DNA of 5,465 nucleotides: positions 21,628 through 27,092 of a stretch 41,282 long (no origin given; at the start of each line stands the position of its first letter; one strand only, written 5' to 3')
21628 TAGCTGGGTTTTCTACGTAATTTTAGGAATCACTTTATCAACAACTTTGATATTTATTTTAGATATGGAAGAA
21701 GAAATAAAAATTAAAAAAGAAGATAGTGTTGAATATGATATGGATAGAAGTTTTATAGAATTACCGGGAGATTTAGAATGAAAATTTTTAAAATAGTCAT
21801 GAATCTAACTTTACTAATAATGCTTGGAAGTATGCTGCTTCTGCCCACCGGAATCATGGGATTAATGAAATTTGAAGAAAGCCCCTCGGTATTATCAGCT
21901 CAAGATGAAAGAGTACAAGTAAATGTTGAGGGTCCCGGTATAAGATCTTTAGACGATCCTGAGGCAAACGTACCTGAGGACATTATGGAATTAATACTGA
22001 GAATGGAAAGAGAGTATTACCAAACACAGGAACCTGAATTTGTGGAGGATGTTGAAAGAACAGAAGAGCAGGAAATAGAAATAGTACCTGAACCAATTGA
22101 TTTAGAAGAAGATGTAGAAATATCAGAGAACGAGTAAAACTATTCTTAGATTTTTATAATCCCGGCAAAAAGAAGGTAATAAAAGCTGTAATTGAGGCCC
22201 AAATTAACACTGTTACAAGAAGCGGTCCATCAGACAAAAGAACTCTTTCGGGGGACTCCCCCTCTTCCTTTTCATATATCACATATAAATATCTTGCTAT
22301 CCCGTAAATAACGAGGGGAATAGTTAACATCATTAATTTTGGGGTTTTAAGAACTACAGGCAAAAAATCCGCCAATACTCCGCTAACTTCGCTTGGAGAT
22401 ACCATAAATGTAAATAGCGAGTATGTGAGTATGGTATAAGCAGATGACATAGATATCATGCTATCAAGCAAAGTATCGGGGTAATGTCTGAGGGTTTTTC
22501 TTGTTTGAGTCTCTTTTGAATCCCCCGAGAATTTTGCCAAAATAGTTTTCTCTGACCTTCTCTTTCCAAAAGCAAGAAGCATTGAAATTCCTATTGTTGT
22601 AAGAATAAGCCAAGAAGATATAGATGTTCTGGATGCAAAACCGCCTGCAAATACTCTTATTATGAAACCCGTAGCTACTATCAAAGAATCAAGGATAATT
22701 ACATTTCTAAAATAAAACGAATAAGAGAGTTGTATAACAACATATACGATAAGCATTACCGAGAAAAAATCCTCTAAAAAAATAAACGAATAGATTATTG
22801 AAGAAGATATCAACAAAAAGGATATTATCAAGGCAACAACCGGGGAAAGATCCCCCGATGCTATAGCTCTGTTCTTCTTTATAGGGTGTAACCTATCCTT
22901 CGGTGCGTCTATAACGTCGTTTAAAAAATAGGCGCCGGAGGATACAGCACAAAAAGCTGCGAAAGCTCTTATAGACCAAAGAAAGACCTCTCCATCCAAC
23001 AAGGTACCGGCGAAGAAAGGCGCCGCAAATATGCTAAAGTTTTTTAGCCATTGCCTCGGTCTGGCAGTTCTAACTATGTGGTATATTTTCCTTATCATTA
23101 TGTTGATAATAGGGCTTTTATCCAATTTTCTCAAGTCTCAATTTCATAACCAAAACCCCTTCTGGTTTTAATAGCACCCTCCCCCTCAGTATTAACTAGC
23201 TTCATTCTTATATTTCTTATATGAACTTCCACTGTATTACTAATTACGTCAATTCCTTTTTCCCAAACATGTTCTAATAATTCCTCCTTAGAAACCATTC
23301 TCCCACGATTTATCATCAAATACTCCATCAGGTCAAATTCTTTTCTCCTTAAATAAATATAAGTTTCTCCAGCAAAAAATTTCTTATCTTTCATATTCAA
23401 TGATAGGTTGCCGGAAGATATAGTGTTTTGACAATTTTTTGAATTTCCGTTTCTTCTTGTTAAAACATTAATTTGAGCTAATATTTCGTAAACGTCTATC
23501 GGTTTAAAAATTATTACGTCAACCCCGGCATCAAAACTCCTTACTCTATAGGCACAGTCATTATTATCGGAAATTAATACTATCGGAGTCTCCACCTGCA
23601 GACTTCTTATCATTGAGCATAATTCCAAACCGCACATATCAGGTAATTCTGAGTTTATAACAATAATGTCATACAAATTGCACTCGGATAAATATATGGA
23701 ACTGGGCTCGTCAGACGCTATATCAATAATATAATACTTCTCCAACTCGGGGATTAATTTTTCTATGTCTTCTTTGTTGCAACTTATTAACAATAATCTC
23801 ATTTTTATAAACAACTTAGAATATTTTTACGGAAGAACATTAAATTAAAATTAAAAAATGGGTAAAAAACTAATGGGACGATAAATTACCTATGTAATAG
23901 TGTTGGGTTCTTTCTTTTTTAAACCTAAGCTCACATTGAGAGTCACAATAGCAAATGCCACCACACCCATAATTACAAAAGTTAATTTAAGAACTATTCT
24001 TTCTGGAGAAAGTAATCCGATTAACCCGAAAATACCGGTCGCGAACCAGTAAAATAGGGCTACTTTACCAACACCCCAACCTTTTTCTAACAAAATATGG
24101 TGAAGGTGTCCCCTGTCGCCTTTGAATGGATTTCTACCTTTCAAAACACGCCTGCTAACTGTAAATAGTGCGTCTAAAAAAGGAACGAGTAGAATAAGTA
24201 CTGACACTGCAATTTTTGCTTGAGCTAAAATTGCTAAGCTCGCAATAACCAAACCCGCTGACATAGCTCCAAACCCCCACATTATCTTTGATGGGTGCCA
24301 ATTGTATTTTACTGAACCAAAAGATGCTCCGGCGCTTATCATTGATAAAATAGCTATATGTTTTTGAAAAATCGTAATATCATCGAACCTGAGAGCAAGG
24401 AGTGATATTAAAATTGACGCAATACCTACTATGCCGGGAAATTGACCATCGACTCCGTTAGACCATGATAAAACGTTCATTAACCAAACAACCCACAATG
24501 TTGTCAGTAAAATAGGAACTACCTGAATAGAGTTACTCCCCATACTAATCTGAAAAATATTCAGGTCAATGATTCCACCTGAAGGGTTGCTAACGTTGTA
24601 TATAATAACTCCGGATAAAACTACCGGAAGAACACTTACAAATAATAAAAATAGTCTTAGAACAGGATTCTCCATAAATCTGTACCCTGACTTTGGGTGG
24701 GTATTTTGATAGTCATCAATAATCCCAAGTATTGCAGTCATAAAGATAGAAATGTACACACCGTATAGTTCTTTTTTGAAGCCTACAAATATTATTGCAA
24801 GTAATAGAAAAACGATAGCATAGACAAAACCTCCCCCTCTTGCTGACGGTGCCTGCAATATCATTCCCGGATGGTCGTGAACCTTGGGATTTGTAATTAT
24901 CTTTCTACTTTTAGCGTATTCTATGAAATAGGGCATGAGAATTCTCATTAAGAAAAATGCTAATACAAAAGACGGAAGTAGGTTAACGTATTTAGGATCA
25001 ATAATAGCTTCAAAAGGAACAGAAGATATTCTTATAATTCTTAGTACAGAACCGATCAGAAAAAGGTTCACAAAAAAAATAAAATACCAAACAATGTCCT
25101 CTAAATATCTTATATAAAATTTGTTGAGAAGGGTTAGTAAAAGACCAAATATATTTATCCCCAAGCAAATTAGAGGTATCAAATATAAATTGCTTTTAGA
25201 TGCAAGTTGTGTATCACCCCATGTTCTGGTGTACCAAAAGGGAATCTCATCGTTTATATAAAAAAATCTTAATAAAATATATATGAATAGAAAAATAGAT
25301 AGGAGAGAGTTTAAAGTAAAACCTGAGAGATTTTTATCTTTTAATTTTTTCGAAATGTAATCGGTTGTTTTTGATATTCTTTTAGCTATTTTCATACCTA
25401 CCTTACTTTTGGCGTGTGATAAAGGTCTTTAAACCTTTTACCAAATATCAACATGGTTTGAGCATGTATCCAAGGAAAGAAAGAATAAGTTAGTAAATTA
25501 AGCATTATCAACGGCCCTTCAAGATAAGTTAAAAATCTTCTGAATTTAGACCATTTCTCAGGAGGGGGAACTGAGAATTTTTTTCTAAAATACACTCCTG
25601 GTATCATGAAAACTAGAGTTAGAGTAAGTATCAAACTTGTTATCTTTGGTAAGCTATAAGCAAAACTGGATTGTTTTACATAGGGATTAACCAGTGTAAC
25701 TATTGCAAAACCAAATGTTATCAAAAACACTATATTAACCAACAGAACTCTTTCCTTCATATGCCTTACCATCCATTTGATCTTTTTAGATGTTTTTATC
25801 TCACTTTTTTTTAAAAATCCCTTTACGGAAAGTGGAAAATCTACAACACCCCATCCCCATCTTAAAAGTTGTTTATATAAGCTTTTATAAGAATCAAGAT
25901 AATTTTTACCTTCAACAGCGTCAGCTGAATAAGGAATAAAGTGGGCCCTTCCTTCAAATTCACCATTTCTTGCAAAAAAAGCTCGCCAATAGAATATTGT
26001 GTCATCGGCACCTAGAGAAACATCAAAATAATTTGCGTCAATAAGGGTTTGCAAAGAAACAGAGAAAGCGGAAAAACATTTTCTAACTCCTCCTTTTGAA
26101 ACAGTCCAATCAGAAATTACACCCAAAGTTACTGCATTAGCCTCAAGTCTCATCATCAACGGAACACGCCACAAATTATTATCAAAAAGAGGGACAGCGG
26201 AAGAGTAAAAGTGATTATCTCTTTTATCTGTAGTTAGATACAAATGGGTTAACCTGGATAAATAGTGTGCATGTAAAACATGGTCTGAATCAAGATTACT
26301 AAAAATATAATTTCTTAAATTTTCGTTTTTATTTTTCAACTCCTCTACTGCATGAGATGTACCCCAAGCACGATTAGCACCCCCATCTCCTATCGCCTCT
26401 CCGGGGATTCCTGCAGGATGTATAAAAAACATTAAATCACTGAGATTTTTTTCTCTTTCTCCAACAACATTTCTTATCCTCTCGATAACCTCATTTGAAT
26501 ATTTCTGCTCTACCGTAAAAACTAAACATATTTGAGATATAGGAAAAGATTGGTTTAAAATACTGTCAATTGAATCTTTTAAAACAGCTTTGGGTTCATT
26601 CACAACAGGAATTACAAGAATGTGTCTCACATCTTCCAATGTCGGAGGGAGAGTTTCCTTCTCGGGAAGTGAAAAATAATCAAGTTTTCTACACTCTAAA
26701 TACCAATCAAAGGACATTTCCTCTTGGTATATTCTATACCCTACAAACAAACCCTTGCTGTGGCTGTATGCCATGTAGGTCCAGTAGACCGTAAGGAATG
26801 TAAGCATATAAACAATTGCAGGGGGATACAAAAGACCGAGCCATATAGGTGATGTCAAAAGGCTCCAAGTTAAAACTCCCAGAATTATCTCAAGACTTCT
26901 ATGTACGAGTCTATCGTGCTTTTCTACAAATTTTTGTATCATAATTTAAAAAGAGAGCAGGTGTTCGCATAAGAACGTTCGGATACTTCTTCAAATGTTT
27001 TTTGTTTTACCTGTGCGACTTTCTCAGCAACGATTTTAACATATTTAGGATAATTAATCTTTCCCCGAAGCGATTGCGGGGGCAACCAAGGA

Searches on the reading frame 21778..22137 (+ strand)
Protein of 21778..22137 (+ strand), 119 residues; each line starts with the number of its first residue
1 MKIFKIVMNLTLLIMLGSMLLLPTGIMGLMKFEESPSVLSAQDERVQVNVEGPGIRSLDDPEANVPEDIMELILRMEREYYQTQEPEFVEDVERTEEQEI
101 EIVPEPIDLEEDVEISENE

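Call 8: search_protein_families(library=pfam, proteins=[window:21778-22137:+], max_evalue=0.001)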
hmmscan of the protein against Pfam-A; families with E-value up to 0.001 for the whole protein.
window:21778-22137:+ (119 aa): 0 families

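Call 56: search_protein_families(library=pfam, proteins=[window:21778-22137:+], max_evalue=1)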
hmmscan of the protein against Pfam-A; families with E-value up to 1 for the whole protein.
window:21778-22137:+ (119 aa): 1 family
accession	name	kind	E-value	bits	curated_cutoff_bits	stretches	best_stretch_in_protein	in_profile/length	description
PF02203.21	TarH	-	0.39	11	25.2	1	4-35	5-36/177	Tar ligand binding domain homologue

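Call 79: search_protein_families(library=ncbifam, proteins=[window:21778-22137:+], max_evalue=0.1)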
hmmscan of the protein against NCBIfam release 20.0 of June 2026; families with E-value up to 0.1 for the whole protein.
window:21778-22137:+ (119 aa): 0 families

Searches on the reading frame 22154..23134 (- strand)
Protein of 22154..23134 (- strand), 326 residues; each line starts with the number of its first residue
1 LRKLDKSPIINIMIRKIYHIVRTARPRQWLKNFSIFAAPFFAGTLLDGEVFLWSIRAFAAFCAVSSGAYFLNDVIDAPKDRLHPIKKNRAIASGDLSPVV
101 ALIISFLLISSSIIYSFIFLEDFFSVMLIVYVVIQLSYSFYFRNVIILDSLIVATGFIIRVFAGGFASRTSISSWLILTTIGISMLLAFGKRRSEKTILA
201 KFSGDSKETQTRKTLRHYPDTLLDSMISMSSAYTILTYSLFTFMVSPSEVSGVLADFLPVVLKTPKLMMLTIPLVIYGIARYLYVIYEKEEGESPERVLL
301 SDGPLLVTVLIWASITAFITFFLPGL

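Call 8: search_protein_families(library=pfam, proteins=[window:22154-23134:-], max_evalue=0.001)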
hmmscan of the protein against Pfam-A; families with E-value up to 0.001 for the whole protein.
window:22154-23134:- (326 aa): 1 family
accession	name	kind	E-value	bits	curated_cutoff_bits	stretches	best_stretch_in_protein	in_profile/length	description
PF01040.23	UbiA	-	3.5e-17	63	34.2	1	39-183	4-150/250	UbiA prenyltransferase family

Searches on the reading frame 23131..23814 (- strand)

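Call 8: search_protein_families(library=pfam, proteins=[window:23131-23814:-], max_evalue=0.001)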
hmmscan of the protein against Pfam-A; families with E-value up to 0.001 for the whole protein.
window:23131-23814:- (227 aa): 2 families
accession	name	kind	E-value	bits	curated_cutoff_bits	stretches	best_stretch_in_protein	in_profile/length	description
PF00486.34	Trans_reg_C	-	7.4e-22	77.7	26.2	1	153-224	4-76/77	Transcriptional regulatory protein, C terminal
PF00072.30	Response_reg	-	8.2e-15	55.4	30.2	1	24-115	20-110/111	Response regulator receiver domain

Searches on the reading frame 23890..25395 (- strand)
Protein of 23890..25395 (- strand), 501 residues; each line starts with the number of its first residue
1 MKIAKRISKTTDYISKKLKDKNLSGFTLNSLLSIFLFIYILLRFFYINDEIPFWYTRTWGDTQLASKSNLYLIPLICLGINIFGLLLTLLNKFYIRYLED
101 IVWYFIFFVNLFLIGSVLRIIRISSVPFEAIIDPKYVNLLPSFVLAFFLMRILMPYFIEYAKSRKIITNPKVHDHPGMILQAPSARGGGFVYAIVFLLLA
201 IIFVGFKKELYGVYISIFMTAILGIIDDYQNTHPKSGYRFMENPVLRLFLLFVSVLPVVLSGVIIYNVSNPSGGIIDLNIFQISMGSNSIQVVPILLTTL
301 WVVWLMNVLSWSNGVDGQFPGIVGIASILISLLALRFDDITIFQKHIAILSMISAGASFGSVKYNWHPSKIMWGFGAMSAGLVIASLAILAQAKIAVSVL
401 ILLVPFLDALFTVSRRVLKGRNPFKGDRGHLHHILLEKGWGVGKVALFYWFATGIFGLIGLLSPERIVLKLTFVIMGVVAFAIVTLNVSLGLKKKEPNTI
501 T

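Call 8: search_protein_families(library=pfam, proteins=[window:23890-25395:-], max_evalue=0.001)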
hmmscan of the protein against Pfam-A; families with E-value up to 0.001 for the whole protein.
window:23890-25395:- (501 aa): 1 family
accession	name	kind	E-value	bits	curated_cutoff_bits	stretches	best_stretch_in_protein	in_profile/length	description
PF00953.26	Glycos_transf_4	-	1.3e-13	51.6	27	1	212-391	3-159/160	Glycosyl transferase family 4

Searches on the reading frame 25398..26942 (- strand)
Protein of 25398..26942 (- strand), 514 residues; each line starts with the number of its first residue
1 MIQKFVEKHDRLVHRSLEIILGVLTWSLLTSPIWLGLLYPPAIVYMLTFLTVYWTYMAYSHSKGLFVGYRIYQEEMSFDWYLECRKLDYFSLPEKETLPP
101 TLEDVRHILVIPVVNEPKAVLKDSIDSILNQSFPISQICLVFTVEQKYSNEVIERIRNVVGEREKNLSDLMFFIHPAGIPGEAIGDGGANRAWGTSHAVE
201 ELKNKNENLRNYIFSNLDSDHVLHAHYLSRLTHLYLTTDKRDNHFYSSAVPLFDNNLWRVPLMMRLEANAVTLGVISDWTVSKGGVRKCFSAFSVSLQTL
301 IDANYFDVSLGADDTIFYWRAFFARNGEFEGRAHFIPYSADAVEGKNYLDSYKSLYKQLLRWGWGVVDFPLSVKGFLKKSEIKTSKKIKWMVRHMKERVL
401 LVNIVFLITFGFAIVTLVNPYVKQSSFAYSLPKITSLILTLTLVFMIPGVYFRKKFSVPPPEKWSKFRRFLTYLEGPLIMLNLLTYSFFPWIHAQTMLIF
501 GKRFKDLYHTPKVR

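Call 9: search_protein_families(library=pfam, proteins=[window:25398-26942:-], max_evalue=0.001)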
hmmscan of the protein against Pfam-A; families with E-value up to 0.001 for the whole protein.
window:25398-26942:- (514 aa): 0 families

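Call 56: search_protein_families(library=pfam, proteins=[window:25398-26942:-], max_evalue=1)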
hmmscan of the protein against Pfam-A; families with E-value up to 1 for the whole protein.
window:25398-26942:- (514 aa): 2 families
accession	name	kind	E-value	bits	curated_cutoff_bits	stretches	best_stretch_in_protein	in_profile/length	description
PF06772.16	LtrA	-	0.0057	16.4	31.9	1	385-454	169-232/356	Bacterial low temperature requirement A protein (LtrA)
PF00535.33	Glycos_transf_2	-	0.0072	16.7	23.3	1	109-157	2-49/168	Glycosyl transferase family 2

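Call 79: search_protein_families(library=ncbifam, proteins=[window:25398-26942:-], max_evalue=0.1)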
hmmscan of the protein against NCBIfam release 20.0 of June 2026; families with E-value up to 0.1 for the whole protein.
window:25398-26942:- (514 aa): 2 families
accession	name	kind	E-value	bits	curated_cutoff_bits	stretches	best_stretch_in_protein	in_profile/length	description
TIGR03937.1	PgaC_IcaA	equivalog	0.0007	18.7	422.3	0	352-444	256-344/407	poly-beta-1,6-N-acetyl-D-glucosamine synthase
TIGR03111.1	glyc2_xrt_Gpos1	hypoth_equivalog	0.032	13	363.95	0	108-148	52-91/439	TIGR03111 family XrtG-associated glycosyltransferase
